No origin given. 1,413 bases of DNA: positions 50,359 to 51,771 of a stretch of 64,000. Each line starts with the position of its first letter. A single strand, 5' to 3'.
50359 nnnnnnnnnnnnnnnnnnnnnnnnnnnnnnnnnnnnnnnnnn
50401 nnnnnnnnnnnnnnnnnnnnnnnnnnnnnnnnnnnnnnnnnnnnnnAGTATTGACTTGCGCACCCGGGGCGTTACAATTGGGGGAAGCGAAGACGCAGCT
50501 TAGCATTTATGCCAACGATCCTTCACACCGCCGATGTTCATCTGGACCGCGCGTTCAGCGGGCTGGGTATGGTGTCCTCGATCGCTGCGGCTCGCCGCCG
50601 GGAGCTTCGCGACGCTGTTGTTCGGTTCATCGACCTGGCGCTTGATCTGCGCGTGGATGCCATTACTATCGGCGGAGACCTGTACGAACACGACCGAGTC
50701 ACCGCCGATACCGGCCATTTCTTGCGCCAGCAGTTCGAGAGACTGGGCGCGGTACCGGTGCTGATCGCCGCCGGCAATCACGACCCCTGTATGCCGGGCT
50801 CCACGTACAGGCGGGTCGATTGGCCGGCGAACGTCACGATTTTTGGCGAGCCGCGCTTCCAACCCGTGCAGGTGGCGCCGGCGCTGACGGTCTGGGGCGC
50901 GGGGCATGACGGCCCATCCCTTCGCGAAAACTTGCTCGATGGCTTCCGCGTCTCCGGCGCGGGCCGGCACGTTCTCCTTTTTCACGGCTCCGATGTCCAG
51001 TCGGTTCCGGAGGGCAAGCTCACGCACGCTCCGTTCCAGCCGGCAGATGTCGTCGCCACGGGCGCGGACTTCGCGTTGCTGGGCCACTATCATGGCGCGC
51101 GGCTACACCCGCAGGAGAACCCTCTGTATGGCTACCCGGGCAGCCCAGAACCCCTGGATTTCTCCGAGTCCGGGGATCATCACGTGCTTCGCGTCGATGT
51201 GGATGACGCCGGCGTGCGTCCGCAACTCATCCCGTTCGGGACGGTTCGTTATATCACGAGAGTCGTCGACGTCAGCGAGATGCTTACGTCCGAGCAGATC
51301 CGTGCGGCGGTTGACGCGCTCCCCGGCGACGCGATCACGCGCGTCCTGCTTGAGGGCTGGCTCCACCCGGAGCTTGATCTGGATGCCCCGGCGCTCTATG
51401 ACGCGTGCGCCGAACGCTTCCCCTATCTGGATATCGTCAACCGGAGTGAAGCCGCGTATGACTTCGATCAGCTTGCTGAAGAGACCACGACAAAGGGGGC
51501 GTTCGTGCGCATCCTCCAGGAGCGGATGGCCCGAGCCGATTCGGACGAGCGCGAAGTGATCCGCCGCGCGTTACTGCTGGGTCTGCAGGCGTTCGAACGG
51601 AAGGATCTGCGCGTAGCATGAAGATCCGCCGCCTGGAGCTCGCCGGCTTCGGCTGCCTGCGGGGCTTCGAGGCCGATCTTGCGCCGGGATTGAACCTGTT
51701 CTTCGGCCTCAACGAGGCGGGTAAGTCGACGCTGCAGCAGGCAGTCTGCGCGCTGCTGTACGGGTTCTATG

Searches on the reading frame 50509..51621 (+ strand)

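Call 39: search_protein_families(library=pfam, proteins=[window:50509-51621:+], max_evalue=0.00001)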
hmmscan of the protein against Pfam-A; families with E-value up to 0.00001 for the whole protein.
window:50509-51621:+ (370 aa): 2 families
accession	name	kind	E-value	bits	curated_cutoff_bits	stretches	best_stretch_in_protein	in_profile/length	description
PF00149.33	Metallophos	-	3.8e-10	41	21.5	1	3-195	2-189/191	Calcineurin-like phosphoesterase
PF12850.12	Metallophos_2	-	2.6e-07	31.2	27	1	5-232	4-152/154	Calcineurin-like phosphoesterase superfamily domain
